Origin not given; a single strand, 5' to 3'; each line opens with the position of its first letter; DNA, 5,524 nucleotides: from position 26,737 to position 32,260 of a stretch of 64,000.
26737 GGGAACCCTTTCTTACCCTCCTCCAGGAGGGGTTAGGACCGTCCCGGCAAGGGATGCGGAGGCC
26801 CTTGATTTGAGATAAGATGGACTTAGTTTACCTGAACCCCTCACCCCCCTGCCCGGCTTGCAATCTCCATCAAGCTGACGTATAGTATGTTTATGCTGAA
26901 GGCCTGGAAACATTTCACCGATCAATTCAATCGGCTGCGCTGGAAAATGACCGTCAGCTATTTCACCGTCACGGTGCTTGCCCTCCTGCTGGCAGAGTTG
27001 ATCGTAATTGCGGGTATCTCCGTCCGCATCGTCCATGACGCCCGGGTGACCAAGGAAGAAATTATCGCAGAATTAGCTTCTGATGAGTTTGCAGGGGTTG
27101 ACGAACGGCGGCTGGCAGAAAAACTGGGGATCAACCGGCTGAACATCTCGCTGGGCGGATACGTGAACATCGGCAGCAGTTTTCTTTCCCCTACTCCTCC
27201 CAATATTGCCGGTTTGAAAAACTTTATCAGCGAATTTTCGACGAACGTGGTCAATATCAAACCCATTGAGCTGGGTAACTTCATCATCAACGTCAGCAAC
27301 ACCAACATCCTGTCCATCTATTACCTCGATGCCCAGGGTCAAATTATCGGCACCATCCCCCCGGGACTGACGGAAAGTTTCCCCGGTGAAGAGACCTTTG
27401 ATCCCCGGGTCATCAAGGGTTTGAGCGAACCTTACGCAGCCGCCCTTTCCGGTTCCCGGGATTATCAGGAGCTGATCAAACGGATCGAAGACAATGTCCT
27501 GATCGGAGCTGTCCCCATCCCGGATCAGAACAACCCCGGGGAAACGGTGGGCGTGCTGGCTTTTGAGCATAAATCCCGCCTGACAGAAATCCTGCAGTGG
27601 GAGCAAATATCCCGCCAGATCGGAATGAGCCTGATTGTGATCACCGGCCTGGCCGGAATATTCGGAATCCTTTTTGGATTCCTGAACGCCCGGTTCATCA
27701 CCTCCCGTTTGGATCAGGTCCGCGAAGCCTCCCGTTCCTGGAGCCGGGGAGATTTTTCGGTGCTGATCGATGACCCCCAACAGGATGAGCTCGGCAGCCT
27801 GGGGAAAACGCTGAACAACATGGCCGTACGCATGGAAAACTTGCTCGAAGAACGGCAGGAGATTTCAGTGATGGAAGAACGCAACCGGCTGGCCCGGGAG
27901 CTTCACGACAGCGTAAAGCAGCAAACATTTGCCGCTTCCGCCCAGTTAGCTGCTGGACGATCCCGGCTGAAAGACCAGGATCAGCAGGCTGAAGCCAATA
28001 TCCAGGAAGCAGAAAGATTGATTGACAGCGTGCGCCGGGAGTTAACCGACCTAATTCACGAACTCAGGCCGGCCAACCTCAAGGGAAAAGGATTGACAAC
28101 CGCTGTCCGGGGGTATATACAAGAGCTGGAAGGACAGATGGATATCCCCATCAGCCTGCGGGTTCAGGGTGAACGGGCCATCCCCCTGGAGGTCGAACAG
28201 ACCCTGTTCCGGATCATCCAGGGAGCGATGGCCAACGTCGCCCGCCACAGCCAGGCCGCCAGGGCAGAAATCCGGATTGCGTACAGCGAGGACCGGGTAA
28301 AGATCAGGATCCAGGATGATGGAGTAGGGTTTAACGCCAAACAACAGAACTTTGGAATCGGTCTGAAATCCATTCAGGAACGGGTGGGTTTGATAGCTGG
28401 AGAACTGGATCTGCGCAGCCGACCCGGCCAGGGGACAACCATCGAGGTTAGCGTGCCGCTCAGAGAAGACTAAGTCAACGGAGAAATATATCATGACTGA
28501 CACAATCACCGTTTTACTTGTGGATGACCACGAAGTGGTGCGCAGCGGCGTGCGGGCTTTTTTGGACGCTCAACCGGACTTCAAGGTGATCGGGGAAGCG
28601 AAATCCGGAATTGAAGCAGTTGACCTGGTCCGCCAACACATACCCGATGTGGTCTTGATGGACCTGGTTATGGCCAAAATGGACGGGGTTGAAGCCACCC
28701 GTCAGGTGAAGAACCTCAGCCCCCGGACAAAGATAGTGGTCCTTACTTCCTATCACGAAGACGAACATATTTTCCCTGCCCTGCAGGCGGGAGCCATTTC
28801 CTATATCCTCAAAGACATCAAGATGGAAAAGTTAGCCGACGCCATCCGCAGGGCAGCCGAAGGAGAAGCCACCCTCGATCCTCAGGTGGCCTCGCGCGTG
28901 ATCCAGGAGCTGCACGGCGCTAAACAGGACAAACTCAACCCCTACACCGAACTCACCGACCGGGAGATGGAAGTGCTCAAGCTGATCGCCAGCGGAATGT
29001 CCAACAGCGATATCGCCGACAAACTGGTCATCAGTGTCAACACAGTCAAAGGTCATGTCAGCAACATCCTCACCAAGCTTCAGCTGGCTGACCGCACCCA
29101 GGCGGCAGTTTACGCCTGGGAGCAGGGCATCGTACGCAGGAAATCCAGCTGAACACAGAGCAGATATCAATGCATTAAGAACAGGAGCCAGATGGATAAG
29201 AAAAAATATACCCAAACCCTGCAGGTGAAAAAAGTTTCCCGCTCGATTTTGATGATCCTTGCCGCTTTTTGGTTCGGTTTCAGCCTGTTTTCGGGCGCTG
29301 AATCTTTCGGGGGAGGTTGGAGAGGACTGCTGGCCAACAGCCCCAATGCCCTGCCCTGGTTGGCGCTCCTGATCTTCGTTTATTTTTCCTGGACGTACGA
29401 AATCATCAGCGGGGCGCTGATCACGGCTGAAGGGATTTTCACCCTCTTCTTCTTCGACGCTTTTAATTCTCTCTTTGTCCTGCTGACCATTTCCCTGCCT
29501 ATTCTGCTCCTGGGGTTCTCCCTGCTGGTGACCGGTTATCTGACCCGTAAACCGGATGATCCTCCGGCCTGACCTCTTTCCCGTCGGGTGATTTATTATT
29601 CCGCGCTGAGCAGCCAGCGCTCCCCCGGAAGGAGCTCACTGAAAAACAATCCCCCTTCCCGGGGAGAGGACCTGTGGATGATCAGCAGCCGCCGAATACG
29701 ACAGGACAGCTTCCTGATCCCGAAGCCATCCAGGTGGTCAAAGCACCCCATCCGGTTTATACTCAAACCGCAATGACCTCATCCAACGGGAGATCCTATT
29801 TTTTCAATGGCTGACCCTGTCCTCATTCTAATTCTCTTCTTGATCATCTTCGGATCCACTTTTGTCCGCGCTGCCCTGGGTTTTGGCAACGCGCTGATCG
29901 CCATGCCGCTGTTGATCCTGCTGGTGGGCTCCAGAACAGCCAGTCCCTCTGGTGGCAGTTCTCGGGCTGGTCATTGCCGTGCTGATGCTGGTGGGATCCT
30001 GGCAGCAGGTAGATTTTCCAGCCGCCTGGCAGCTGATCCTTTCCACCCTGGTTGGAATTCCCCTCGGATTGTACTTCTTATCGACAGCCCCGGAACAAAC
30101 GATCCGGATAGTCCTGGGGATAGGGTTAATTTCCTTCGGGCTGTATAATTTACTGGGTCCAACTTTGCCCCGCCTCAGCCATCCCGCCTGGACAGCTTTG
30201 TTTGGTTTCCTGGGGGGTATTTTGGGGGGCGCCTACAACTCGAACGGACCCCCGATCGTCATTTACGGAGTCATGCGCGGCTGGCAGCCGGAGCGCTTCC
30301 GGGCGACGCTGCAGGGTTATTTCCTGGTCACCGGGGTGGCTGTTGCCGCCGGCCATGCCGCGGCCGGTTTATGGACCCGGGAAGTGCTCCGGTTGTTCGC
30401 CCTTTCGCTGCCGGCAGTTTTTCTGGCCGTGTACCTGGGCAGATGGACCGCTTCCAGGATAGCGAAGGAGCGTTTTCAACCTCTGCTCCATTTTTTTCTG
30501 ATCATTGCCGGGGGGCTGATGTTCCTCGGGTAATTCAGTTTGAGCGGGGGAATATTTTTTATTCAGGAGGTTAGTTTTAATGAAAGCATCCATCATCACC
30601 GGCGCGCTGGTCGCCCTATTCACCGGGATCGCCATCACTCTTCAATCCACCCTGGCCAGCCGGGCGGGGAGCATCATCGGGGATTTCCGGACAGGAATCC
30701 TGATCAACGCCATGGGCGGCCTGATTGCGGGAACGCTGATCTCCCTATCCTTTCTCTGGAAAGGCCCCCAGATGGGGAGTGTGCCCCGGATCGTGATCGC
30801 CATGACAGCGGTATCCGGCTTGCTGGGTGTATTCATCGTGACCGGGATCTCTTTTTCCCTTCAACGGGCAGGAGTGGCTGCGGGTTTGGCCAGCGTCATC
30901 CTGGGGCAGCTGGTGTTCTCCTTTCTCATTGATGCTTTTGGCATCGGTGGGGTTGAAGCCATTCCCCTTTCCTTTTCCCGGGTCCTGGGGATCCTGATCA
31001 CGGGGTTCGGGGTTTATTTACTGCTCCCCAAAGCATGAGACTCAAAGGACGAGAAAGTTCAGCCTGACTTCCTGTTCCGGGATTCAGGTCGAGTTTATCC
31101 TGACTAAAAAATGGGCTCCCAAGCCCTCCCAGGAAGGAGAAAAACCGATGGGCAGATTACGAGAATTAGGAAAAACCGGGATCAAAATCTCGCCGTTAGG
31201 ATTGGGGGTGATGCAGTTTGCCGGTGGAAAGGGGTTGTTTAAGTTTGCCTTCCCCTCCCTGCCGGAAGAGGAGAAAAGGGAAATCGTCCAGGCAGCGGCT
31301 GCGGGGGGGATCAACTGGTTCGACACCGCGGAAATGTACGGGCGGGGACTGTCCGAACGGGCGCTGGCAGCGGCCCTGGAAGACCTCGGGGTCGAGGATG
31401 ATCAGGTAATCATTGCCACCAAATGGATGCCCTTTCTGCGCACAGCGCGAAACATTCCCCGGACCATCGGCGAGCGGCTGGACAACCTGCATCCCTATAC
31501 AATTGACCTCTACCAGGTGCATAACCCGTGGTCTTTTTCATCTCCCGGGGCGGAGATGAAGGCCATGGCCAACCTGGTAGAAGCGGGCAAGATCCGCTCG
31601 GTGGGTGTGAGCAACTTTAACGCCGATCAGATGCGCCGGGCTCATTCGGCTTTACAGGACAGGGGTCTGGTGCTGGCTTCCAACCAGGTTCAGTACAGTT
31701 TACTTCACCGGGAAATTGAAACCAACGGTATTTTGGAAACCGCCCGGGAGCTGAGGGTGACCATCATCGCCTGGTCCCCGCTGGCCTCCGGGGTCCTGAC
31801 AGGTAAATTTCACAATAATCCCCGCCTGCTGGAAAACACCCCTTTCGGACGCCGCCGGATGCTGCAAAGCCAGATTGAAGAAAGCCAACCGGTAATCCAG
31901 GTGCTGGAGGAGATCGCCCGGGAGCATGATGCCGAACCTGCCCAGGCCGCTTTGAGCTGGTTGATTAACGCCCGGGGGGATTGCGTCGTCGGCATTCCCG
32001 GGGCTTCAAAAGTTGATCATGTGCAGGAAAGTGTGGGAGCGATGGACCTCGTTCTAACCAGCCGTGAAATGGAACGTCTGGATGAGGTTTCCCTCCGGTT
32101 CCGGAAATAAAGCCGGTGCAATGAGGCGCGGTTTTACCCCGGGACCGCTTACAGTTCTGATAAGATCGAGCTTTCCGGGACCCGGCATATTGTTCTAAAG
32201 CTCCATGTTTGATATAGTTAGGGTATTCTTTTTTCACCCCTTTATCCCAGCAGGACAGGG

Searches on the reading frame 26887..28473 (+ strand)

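Call 38: search_protein_families(library=pfam, proteins=[window:26887-28473:+], max_evalue=0.000001)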
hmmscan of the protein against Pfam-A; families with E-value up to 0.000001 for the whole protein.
window:26887-28473:+ (528 aa): 3 families
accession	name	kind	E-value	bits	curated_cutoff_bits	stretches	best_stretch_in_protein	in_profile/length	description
PF07730.19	HisKA_3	-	9.8e-14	52.1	24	1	331-397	1-67/68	Histidine kinase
PF02518.31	HATPase_c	-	1.3e-12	48.5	26.4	1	437-526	3-110/111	Histidine kinase-, DNA gyrase B-, and HSP90-like ATPase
PF00672.30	HAMP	-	1.6e-09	38.4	25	1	267-317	2-52/53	HAMP domain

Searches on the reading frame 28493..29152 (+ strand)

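Call 38: search_protein_families(library=pfam, proteins=[window:28493-29152:+], max_evalue=0.000001)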
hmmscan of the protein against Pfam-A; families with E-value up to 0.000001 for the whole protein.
window:28493-29152:+ (219 aa): 2 families
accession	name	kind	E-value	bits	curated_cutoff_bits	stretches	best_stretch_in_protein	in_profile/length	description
PF00072.30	Response_reg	-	2.6e-28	98.9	30.2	1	7-119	1-111/111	Response regulator receiver domain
PF00196.25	GerE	-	2.2e-20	72.4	23.5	1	153-208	2-57/57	Bacterial regulatory proteins, luxR family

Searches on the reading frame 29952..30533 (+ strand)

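Call 38: search_protein_families(library=pfam, proteins=[window:29952-30533:+], max_evalue=0.000001)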
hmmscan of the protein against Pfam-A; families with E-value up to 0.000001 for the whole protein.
window:29952-30533:+ (193 aa): 1 family
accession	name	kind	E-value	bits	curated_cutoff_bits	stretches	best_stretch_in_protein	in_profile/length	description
PF01925.25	TauE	-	1.4e-21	77.7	32.6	1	6-189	45-236/237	Sulfite exporter TauE/SafE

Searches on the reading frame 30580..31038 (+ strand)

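Call 38: search_protein_families(library=pfam, proteins=[window:30580-31038:+], max_evalue=0.000001)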
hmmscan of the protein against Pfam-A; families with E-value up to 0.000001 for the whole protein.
window:30580-31038:+ (152 aa): 1 family
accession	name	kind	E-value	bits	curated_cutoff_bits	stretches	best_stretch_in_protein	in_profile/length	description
PF04657.19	DMT_YdcZ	-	6.6e-17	62.5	24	1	9-147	3-140/140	Putative inner membrane exporter, YdcZ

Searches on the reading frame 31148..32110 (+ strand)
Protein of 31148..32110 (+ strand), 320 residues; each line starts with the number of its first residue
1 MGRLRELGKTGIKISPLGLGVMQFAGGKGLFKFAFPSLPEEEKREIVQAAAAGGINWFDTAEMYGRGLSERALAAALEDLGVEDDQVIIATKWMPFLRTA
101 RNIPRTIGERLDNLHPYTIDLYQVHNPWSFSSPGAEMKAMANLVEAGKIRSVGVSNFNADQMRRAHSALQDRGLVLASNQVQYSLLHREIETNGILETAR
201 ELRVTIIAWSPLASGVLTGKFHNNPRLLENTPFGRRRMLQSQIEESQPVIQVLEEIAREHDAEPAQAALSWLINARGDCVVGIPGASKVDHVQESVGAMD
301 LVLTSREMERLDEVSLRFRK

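Call 38: search_protein_families(library=pfam, proteins=[window:31148-32110:+], max_evalue=0.000001)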
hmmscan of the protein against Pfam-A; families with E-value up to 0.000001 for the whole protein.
window:31148-32110:+ (320 aa): 1 family
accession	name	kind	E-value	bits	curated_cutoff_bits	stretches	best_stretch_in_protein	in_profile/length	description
PF00248.27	Aldo_ket_red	-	1.6e-66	224.8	24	1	16-314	1-289/291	Aldo/keto reductase family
